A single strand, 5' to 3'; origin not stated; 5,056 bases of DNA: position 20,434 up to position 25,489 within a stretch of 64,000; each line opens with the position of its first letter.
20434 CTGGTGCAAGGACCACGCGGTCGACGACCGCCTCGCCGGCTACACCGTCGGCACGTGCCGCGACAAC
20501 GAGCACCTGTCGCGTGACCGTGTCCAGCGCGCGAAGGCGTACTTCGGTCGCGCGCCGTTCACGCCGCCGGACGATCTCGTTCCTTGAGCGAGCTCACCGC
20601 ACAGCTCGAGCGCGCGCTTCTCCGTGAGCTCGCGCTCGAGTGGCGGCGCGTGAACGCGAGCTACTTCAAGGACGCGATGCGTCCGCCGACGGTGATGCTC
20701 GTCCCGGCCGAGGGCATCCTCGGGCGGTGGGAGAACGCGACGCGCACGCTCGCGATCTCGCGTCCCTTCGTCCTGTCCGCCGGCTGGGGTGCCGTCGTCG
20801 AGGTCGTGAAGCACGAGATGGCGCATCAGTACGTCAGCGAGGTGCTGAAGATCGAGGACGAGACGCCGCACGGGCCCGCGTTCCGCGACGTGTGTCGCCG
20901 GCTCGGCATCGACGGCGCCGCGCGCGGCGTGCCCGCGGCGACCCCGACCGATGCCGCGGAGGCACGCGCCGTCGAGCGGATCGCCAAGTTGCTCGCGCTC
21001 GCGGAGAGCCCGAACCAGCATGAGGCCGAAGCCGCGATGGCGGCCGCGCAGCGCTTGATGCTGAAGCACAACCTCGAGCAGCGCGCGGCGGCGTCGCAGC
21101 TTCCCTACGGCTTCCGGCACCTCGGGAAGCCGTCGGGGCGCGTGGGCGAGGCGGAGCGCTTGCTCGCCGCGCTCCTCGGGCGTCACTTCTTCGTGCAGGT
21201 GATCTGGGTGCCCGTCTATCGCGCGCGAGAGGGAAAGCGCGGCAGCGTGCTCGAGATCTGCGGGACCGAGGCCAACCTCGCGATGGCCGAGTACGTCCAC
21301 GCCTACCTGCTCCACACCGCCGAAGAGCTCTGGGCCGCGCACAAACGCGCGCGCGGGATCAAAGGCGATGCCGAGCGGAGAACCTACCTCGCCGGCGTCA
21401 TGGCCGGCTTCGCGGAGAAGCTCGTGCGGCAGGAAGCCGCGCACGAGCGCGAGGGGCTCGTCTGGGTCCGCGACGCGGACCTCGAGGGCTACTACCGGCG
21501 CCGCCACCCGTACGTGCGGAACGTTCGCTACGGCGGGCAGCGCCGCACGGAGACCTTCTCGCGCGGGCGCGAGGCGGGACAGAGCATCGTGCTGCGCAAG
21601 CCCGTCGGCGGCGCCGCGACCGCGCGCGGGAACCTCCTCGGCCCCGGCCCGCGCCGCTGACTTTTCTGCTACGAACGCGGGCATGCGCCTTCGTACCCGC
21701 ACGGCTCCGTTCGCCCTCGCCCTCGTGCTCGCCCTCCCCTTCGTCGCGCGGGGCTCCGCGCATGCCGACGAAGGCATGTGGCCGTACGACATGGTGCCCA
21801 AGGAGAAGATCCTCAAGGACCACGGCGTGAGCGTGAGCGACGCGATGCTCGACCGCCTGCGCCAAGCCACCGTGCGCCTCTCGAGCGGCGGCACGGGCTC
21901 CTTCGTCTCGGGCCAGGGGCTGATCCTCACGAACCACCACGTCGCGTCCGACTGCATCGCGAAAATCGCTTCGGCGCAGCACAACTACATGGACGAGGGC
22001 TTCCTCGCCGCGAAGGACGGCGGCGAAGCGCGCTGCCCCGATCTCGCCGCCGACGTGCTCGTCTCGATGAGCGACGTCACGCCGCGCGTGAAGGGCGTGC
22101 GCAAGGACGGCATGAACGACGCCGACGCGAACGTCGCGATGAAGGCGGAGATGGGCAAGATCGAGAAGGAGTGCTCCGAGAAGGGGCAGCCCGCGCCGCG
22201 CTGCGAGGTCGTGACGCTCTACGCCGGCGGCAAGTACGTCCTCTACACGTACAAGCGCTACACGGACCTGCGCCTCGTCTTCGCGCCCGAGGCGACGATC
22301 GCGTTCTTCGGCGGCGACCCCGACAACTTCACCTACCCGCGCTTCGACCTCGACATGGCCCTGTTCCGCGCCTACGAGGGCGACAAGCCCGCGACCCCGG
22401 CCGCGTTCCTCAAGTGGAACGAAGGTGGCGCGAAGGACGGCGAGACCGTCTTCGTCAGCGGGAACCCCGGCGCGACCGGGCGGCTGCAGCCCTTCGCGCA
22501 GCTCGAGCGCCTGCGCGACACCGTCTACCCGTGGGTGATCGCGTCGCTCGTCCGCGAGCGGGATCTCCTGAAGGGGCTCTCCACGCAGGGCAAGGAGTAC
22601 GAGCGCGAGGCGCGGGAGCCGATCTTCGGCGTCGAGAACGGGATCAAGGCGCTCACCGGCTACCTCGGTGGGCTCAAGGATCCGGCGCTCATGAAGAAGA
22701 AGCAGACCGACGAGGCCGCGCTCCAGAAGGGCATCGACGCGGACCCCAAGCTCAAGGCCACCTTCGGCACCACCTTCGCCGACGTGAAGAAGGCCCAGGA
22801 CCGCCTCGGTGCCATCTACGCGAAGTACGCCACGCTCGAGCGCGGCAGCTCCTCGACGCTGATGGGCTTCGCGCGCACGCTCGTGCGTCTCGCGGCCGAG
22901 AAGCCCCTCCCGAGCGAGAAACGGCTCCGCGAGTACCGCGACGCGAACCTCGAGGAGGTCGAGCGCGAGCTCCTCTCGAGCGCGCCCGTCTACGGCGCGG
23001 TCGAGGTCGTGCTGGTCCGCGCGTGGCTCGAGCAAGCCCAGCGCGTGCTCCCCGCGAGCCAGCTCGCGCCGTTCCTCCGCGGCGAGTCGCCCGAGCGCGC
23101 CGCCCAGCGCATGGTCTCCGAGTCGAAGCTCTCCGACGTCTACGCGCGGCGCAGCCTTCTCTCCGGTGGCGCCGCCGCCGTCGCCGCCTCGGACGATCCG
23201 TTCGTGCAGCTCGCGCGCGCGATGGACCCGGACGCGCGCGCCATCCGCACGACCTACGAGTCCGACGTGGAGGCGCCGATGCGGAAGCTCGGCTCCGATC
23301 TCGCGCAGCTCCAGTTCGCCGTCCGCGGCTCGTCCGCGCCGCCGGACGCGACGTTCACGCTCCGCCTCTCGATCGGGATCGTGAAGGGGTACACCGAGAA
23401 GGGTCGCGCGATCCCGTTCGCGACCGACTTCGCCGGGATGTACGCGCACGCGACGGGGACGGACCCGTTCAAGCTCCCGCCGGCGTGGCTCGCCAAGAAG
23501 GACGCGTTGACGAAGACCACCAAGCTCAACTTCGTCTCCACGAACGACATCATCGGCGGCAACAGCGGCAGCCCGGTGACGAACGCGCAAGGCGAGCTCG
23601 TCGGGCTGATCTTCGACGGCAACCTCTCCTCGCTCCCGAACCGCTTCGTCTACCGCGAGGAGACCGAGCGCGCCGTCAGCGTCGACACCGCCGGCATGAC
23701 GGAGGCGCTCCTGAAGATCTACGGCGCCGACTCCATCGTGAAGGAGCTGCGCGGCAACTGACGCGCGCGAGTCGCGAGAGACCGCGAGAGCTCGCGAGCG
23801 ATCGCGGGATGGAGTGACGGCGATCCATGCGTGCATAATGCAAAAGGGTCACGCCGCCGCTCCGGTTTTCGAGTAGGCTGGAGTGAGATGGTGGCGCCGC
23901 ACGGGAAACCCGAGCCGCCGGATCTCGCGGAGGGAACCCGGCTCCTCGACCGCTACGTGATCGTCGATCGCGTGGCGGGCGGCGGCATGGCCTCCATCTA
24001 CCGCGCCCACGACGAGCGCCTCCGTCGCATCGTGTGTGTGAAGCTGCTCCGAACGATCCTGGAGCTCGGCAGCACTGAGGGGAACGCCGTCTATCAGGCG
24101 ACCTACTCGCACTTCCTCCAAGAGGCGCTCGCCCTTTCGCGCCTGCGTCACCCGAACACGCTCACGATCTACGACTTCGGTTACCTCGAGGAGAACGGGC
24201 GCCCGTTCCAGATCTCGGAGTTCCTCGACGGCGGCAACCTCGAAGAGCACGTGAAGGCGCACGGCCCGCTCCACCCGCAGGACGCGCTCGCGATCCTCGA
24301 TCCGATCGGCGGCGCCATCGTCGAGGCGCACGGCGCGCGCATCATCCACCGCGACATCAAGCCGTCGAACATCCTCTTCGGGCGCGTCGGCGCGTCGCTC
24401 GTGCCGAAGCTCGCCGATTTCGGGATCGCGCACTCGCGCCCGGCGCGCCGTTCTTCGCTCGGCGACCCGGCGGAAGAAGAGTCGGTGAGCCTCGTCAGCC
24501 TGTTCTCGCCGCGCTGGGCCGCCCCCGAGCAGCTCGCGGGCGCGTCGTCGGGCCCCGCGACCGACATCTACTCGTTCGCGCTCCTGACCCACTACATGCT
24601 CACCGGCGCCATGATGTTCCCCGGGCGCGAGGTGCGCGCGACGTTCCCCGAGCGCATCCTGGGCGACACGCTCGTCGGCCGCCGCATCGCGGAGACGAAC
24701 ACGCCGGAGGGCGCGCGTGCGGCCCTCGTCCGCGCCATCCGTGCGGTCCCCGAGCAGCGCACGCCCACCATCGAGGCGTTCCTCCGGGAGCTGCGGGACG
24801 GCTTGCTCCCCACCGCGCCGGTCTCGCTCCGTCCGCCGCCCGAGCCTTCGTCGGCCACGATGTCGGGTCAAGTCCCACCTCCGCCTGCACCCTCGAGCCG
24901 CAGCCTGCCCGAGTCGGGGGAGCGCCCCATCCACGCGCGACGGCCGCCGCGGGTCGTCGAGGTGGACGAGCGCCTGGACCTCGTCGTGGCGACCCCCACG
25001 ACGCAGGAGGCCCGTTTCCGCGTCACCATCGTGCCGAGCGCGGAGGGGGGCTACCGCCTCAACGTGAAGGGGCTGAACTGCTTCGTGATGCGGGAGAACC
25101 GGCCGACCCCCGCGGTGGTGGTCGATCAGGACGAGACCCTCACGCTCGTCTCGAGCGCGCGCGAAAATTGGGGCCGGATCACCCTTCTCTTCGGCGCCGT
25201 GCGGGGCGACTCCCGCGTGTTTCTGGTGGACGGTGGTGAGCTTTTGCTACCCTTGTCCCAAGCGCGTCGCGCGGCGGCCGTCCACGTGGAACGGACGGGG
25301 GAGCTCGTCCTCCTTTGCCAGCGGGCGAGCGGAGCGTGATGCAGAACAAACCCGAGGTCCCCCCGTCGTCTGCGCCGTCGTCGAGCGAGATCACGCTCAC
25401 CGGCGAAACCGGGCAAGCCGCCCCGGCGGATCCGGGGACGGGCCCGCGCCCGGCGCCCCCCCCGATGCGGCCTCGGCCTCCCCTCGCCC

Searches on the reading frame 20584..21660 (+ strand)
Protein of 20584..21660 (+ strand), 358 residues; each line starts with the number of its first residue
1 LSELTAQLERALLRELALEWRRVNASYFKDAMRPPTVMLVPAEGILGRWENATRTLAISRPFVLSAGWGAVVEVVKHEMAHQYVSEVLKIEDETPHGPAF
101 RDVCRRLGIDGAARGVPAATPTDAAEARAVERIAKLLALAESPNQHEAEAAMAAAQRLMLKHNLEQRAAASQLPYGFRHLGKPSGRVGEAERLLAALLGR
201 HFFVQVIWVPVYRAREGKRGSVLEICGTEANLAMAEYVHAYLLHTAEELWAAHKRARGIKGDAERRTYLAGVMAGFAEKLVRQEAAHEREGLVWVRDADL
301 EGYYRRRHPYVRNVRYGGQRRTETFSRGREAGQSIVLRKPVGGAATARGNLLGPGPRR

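Call 8: search_protein_families(library=pfam, proteins=[window:20584-21660:+], max_evalue=0.01)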
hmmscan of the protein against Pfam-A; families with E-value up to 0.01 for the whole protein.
window:20584-21660:+ (358 aa): 4 families
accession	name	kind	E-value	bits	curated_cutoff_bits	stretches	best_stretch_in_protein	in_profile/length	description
PF23771.1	DUF7168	-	4.5e-21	75.4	25.5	1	189-309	22-137/140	Domain of unknown function (DUF7168)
PF10979.13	DUF2786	-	1.6e-14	54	23.9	1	128-166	1-40/40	Protein of unknown function (DUF2786)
PF10263.15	SprT-like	-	2.1e-08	34.4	25.6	1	33-108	17-96/108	SprT-like family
PF23954.1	DUF7283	-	0.0063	16.9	27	0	111-169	22-81/142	Family of unknown function (DUF7283)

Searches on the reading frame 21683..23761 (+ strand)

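Call 8: search_protein_families(library=pfam, proteins=[window:21683-23761:+], max_evalue=0.01)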
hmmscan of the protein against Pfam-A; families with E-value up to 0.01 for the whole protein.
window:21683-23761:+ (692 aa): 3 families
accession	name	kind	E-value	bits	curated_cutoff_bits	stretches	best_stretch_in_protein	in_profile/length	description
PF10459.15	Peptidase_S46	-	4.7e-194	647.4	22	1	28-690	1-697/698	Peptidase S46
PF13365.12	Trypsin_2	-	1.9e-12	48.6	27.6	1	615-642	117-144/144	Trypsin-like peptidase domain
PF00089.32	Trypsin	-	0.00016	22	20.6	0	620-653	172-205/220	Trypsin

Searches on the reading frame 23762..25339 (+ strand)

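Call 66: search_protein_families(library=pfam, proteins=[window:23762-25339:+], max_evalue=0.0001)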
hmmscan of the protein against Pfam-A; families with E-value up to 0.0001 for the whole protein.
window:23762-25339:+ (525 aa): 2 families
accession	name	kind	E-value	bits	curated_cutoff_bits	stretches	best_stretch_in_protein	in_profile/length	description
PF00069.31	Pkinase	-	3.7e-28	99.1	31.7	1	69-295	5-206/263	Protein kinase domain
PF07714.23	PK_Tyr_Ser-Thr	-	7.6e-17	61.9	23.1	1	113-290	43-209/258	Protein tyrosine and serine/threonine kinase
